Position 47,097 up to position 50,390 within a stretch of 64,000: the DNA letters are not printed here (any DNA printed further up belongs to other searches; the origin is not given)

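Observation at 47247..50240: T9SS cargo protein built from ~16 tandem ~55-aa repeats of an unrecognised type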

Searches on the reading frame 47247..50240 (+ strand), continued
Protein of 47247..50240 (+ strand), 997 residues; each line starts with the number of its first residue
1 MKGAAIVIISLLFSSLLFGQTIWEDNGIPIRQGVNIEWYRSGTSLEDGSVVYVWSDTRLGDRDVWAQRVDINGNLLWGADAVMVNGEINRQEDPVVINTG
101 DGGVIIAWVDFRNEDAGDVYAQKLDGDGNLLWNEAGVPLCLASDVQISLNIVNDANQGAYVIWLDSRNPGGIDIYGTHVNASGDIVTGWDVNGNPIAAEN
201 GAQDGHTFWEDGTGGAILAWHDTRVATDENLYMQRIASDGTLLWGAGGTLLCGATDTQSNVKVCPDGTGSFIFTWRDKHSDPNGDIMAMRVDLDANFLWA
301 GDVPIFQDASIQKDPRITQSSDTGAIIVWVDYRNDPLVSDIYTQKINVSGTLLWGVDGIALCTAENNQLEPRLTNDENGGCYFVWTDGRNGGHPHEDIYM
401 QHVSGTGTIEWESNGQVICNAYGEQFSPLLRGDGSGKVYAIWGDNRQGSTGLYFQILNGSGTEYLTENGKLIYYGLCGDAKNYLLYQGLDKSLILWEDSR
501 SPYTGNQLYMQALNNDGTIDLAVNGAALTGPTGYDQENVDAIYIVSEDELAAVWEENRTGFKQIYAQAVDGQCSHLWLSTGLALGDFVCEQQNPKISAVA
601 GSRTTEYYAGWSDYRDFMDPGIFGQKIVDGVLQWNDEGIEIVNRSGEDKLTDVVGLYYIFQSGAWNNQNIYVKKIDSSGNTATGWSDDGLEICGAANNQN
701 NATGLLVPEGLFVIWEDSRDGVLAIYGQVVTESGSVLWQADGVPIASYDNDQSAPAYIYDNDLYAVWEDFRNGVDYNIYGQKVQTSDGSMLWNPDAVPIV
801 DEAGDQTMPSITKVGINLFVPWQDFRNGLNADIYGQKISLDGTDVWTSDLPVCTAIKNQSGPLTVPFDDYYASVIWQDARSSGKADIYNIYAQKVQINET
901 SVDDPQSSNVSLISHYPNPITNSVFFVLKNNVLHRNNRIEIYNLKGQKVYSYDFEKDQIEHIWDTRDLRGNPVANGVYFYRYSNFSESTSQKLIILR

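Call 53: search_protein_families(library=pfam, proteins=[L072:5564-7678:-, L072:4820-5554:-, L072:11096-11839:-, L072:12237-13511:-, L076:6345-7142:+, L076:7045-7680:+, L076:11154-11900:+, L076:11900-13096:+, L076:3738-5525:+], max_evalue=0.0001)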
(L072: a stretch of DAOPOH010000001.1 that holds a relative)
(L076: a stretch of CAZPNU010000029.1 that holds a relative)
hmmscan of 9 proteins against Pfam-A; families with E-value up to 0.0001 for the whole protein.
L072:5564-7678:- (704 aa): 2 families
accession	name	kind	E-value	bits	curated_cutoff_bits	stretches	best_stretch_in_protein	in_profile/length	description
PF13597.11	NRDD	-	2.1e-206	687.4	26.2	1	119-689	1-562/562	Anaerobic ribonucleoside-triphosphate reductase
PF03477.21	ATP-cone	-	9.4e-21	74.6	25.8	1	4-92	2-87/88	ATP cone domain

L072:4820-5554:- (244 aa): 2 families
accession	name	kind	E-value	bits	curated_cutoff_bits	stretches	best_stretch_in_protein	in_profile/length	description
PF04055.27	Radical_SAM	-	1.4e-23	84.3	29.5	1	21-156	1-142/166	Radical SAM superfamily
PF13353.11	Fer4_12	-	1.3e-07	32.5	22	1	21-82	9-71/137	4Fe-4S single cluster domain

L072:11096-11839:- (247 aa): 3 families
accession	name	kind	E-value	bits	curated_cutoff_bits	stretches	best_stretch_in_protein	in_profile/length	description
PF00005.33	ABC_tran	-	6.4e-33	114.7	25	1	17-166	1-137/137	ABC transporter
PF13304.12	AAA_21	-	9.4e-11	42.8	27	1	112-199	220-301/304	AAA domain, putative AbiEii toxin, Type IV TA system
PF02463.25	SMC_N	-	7e-06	26.1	40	0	123-197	122-200/220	RecF/RecN/SMC N terminal domain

L072:12237-13511:- (424 aa): 3 families
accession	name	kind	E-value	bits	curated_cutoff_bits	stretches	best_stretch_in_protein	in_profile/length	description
PF01595.25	CNNM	-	4.3e-37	128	28.4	1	10-183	3-172/181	Cyclin M transmembrane N-terminal domain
PF00571.33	CBS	-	8.5e-16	58.5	24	1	269-323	1-56/57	CBS domain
PF03471.22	CorC_HlyC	-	4.2e-15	56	27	1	340-416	2-79/81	Transporter associated domain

L076:6345-7142:+ (265 aa): 1 family
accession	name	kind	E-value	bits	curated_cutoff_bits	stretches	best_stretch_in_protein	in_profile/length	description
PF12801.12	Fer4_5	-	4.7e-14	52.5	22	2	65-106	4-45/48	4Fe-4S binding domain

L076:7045-7680:+ (211 aa): 13 families
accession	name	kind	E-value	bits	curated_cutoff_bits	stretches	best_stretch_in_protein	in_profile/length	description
PF00037.32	Fer4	-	4.8e-19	67.8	21.1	1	151-173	2-24/24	4Fe-4S binding domain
PF12837.12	Fer4_6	-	1.1e-13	50.9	25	1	151-172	3-24/24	4Fe-4S binding domain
PF12797.12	Fer4_2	-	4.9e-13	48.5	24.5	1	152-169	5-22/22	4Fe-4S binding domain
PF12838.12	Fer4_7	-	5.5e-13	49.6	27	1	156-194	1-46/52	4Fe-4S dicluster domain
PF13237.11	Fer4_10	-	4.4e-12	46.2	25.5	1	152-194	4-50/53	4Fe-4S dicluster domain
PF14697.11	Fer4_21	-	6.9e-12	45.8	35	1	137-174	22-59/59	4Fe-4S dicluster domain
PF13187.11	Fer4_9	-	5.1e-10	39.7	27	1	156-194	1-45/52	4Fe-4S dicluster domain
PF25160.1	LdpA_Fe-S-bd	-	1.4e-08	34.8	27.6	0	67-95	11-35/49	LdpA Fe-S cluster-binding domain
PF13459.11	Fer4_15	-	1.9e-06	28.9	22.4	0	152-179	3-30/66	4Fe-4S single cluster domain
PF12800.12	Fer4_4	-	4.3e-06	27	24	0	155-169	2-16/17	4Fe-4S binding domain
PF13746.11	Fer4_18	-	4.6e-06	27.2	27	1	137-195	41-94/114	4Fe-4S dicluster domain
PF17179.9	Fer4_22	-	6.8e-05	24.1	27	0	148-170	72-94/95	4Fe-4S dicluster domain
PF13183.11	Fer4_8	-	8.2e-05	23.5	27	0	154-169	2-17/68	4Fe-4S dicluster domain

L076:11154-11900:+ (248 aa): 2 families
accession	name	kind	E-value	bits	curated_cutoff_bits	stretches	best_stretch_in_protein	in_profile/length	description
PF02540.23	NAD_synthase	-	1.6e-75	253.8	21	1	9-242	3-242/242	NAD synthase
PF06508.19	QueC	-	9.2e-05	22.5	22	0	28-91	3-64/210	Queuosine biosynthesis protein QueC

L076:11900-13096:+ (398 aa): 11 families
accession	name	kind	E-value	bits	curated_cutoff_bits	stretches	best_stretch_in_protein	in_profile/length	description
PF07719.23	TPR_2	-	5.3e-12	45.3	27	0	319-351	2-34/34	Tetratricopeptide repeat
PF00515.34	TPR_1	-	1.9e-09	37.4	27.8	0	353-382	2-31/34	Tetratricopeptide repeat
PF13428.12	TPR_14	-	2.2e-08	34.4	23.5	0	321-360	4-43/44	Tetratricopeptide repeat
PF13414.12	TPR_11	-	3.1e-08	33.6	26.8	1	325-363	1-39/42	TPR repeat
PF13431.12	TPR_17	-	9.1e-08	32.2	24.4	0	341-372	2-33/34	Tetratricopeptide repeat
PF13181.12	TPR_8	-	1.9e-07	31.2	25.7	0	319-351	2-34/34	Tetratricopeptide repeat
PF14559.12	TPR_19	-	3.9e-07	30.7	25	1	329-384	2-57/68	Tetratricopeptide repeat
PF13174.12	TPR_6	-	9.3e-07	29.5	26.3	0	358-383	6-31/33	Tetratricopeptide repeat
PF13424.12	TPR_12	-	1.9e-06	28.4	30.1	0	353-381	4-32/77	Tetratricopeptide repeat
PF13432.12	TPR_16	-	4.3e-06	27.5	32.7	0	324-384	3-63/65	Tetratricopeptide repeat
PF25064.1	ARM_TT21_5th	-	9.5e-05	23.1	27.8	0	327-378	10-61/117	TT21 fifth ARM repeats domain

L076:3738-5525:+ (595 aa): 2 families
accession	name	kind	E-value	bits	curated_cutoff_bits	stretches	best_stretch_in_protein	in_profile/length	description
PF01855.24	POR_N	-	6.6e-43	147.5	27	1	233-425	2-189/231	Pyruvate flavodoxin/ferredoxin oxidoreductase, thiamine diP-bdg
PF01558.24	POR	-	3.6e-17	63.5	27.4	1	31-189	1-169/173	Pyruvate ferredoxin/flavodoxin oxidoreductase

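Call 64: search_protein_families(library=ncbifam, alignment_id=A3, max_evalue=0.001)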
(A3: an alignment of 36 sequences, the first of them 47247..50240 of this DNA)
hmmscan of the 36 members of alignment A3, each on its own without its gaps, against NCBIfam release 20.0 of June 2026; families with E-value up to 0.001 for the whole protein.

A. member 1, window:47247-50240:+ (997 aa): 3 families
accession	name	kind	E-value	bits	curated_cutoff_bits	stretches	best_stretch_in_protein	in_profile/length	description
TIGR04183.1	Por_Secre_tail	domain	2.9e-09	36.8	23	1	916-995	2-71/72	T9SS type A sorting domain-containing protein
TIGR04275.1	beta_prop_Msarc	repeat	1.5e-07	31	85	0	158-175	18-34/40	beta-propeller repeat protein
NF033707.1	T9SS_sortase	equivalog_domain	3.4e-07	28.3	420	1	899-991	985-1084/1095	type IX secretion system sortase PorU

B. families by the number of members that match (of 36 scanned): 15 families
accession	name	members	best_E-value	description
TIGR04183.1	Por_Secre_tail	36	4.1e-12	T9SS type A sorting domain-containing protein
NF033707.1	T9SS_sortase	25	4.5e-12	type IX secretion system sortase PorU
TIGR04275.1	beta_prop_Msarc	19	5.8e-14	beta-propeller repeat protein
NF005176.1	PRK06655.1-1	18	1.4e-08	flagellar hook assembly protein FlgD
NF052228.1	T9SS_PorZ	15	1.1e-08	type IX secretion system anionic LPS delivery protein PorZ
NF052323.1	T9SSA_dep_M6i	8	1.5e-08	T9SS-dependent M6-like inactivated metalloprotease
NF009453.0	PRK12813.1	8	4.3e-06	flagellar basal body rod modification protein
NF009452.0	PRK12812.1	6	4.4e-07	flagellar basal body rod modification protein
NF038113.1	T9SSA_dep_M36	4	4.2e-08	T9SS-dependent M36 family metallopeptidase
NF053608.1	Lsa66_OmpA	4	1.3e-05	fibronectin-binding adhesin Lsa66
NF009276.0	PRK12633.1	3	2.7e-05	flagellar basal body rod modification protein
NF053835.1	PDIAV_lipo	2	7.7e-09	PDIAV motif-containing lipoprotein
TIGR02608.1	delta_60_rpt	1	6.7e-06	delta-60 repeat domain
NF047494.1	Lepto_SBBP_lipo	1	0.00016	SBBP repeat beta-propeller lipoprotein, LipL53 family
TIGR04131.1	Bac_Flav_CTERM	1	0.00019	T9SS type B sorting domain-containing protein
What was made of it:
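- On PorZ: 15 of 36 orthologues hit the model (call 64).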

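Call 72: search_protein_families(library=ncbifam, proteins=[P0012, P0018, P0024, P0054, P0062, P0081, P0099, P0109, P0118], max_evalue=0.001)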
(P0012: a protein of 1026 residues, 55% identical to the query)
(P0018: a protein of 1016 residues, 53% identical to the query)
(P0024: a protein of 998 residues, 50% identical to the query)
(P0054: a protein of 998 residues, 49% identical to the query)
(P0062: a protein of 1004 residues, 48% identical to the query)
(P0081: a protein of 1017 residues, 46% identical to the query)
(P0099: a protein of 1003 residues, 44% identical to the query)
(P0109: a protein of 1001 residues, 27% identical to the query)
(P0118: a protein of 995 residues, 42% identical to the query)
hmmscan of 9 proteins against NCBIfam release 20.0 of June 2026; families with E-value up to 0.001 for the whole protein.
P0012 (1026 aa): 5 families
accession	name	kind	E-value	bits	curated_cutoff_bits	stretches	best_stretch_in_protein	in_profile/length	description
NF033707.1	T9SS_sortase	equivalog_domain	1.6e-08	32.7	420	1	926-1011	992-1076/1095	type IX secretion system sortase PorU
TIGR04183.1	Por_Secre_tail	domain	2.8e-07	30.4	23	1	936-1022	2-69/72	T9SS type A sorting domain-containing protein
NF009453.0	PRK12813.1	equivalog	4.5e-06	26.4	264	1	953-1012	114-173/223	flagellar basal body rod modification protein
NF005176.1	PRK06655.1-1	equivalog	0.00068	19.6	230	0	957-1010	91-147/197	flagellar hook assembly protein FlgD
TIGR04275.1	beta_prop_Msarc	repeat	0.00082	19.1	85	0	507-523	19-35/40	beta-propeller repeat protein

P0018 (1016 aa): 6 families
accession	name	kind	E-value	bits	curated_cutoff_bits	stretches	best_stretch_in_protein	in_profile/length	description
NF033707.1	T9SS_sortase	equivalog_domain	3e-09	35.1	420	1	922-1012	996-1092/1095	type IX secretion system sortase PorU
TIGR04183.1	Por_Secre_tail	domain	9.2e-07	28.8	23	1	928-1014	2-71/72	T9SS type A sorting domain-containing protein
NF053608.1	Lsa66_OmpA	equivalog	8.5e-05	21.2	700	1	958-1004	185-230/581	fibronectin-binding adhesin Lsa66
NF052228.1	T9SS_PorZ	equivalog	0.00015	20.4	260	1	928-997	676-737/757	type IX secretion system anionic LPS delivery protein PorZ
TIGR04275.1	beta_prop_Msarc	repeat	0.00021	21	85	0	311-343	9-34/40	beta-propeller repeat protein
NF005176.1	PRK06655.1-1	equivalog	0.00049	20.1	230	1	951-997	98-144/197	flagellar hook assembly protein FlgD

P0024 (998 aa): 4 families
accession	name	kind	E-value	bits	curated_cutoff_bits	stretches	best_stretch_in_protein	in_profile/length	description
NF033707.1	T9SS_sortase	equivalog_domain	1.1e-09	36.6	420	1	909-994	999-1092/1095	type IX secretion system sortase PorU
TIGR04183.1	Por_Secre_tail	domain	4.2e-07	29.9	23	1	912-995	2-70/72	T9SS type A sorting domain-containing protein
NF009453.0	PRK12813.1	equivalog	6.4e-05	22.6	264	1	920-987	113-176/223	flagellar basal body rod modification protein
NF005176.1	PRK06655.1-1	equivalog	0.00036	20.5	230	1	921-990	87-155/197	flagellar hook assembly protein FlgD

P0054 (998 aa): 2 families
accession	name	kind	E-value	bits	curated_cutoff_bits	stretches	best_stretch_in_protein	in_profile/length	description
TIGR04183.1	Por_Secre_tail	domain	1.3e-07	31.5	23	1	917-987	2-63/72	T9SS type A sorting domain-containing protein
NF005176.1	PRK06655.1-1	equivalog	0.00024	21.1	230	1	928-985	89-150/197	flagellar hook assembly protein FlgD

P0062 (1004 aa): 6 families
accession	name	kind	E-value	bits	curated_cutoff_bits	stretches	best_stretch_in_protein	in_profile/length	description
TIGR04275.1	beta_prop_Msarc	repeat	9.1e-10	38.1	85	0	711-725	20-34/40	beta-propeller repeat protein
NF052323.1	T9SSA_dep_M6i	equivalog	1.5e-08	33.1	600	1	888-992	934-1031/1043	T9SS-dependent M6-like inactivated metalloprotease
NF005176.1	PRK06655.1-1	equivalog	1.8e-07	31.2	230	1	934-992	96-153/197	flagellar hook assembly protein FlgD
NF009452.0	PRK12812.1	equivalog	4.4e-07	29.4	258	1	934-994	148-213/289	flagellar basal body rod modification protein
TIGR04183.1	Por_Secre_tail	domain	2.5e-06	27.4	23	1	917-996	2-67/72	T9SS type A sorting domain-containing protein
NF009276.0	PRK12633.1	equivalog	2.7e-05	24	383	1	930-988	123-182/234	flagellar basal body rod modification protein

P0081 (1017 aa): 4 families
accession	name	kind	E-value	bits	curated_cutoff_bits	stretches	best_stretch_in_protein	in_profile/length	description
TIGR04183.1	Por_Secre_tail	domain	3.8e-10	39.6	23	1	932-1014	2-70/72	T9SS type A sorting domain-containing protein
TIGR04275.1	beta_prop_Msarc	repeat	2.1e-07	30.6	85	0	367-398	2-28/40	beta-propeller repeat protein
NF005176.1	PRK06655.1-1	equivalog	7.2e-07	29.3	230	1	940-1005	86-150/197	flagellar hook assembly protein FlgD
NF009453.0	PRK12813.1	equivalog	0.0001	21.9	264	1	947-1003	119-172/223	flagellar basal body rod modification protein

P0099 (1003 aa): 3 families
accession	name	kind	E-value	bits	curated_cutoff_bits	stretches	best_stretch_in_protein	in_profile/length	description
TIGR04183.1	Por_Secre_tail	domain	3.1e-07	30.3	23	1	922-1000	2-70/72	T9SS type A sorting domain-containing protein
NF033707.1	T9SS_sortase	equivalog_domain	9.1e-07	26.9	420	1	918-990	998-1078/1095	type IX secretion system sortase PorU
NF052228.1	T9SS_PorZ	equivalog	2.5e-06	26.2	260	1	922-1002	676-755/757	type IX secretion system anionic LPS delivery protein PorZ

P0109 (1001 aa): 3 families
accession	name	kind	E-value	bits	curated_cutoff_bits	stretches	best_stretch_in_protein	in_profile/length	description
TIGR04275.1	beta_prop_Msarc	repeat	2.4e-12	46.4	85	0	18-30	18-30/40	beta-propeller repeat protein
NF053835.1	PDIAV_lipo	equivalog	2.2e-06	27.3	90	0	431-647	77-296/458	PDIAV motif-containing lipoprotein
TIGR04183.1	Por_Secre_tail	domain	5.7e-05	23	23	1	922-997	2-69/72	T9SS type A sorting domain-containing protein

P0118 (995 aa): 6 families
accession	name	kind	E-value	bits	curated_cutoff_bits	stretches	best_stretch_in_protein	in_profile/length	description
TIGR04183.1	Por_Secre_tail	domain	2e-11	43.7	23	1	912-992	2-70/72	T9SS type A sorting domain-containing protein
NF033707.1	T9SS_sortase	equivalog_domain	4.3e-11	41.2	420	1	904-981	994-1076/1095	type IX secretion system sortase PorU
NF038113.1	T9SSA_dep_M36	equivalog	1.1e-06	27.2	885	1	910-992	794-867/869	T9SS-dependent M36 family metallopeptidase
NF052323.1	T9SSA_dep_M6i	equivalog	1.8e-06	26.2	600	1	910-983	959-1027/1043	T9SS-dependent M6-like inactivated metalloprotease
NF005176.1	PRK06655.1-1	equivalog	2.6e-05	24.3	230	1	929-985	96-154/197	flagellar hook assembly protein FlgD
NF052228.1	T9SS_PorZ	equivalog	0.00014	20.4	260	1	911-979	675-739/757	type IX secretion system anionic LPS delivery protein PorZ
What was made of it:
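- On PorZ: In the four whose hit was located, it covers only the CTD part (profile 675-757) at 20-26 bits (call 72).
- In the four orthologues whose PorZ match was located, the hit covers only the CTD (profile positions 675-757) and scores 20-26 bits against a cut-off of 260 (call 72).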

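Call 78: search_solved_structures(query=A1, max_evalue=1, show_alignments=0)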
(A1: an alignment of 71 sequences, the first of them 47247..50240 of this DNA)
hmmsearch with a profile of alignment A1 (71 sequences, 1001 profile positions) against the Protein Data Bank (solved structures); distinct sequences matched with E-value up to 1: 9.
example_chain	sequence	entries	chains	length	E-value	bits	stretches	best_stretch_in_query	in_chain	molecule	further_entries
6za2_A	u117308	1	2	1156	2.3e-05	25.6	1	917-1000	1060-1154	Por secretion system protein porU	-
8glj_D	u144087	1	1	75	0.0017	19.5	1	918-997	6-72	Por secretion system C-terminal sorting domain-containing protein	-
5uyt_A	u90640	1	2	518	0.003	18.6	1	911-998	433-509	Ice-binding protein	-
3osv_A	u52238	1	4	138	0.021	15.9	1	930-985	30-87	Flagellar basal-body rod modification protein FlgD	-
5m11_A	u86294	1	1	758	0.037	15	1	917-986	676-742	Immunoreactive 84kD antigen PG93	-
8glk_D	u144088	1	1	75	0.12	13.4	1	918-999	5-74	Endonuclease I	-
7eh9_A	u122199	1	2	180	0.26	12.2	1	933-988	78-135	Basal-body rod modification protein FlgD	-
7bhq_A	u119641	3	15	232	0.41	11.6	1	936-988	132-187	Basal-body rod modification protein FlgD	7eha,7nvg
3c12_A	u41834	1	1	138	0.42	11.6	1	937-991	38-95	Flagellar protein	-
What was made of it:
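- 49980..50237 (+): T9SS type-A C-terminal sorting domain (residues 912-997), a seven-stranded beta-sandwich. PDB sequence hits cover only this part: PorU 6za2, and the CTDs of 8glj and 5m11 (call 78).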
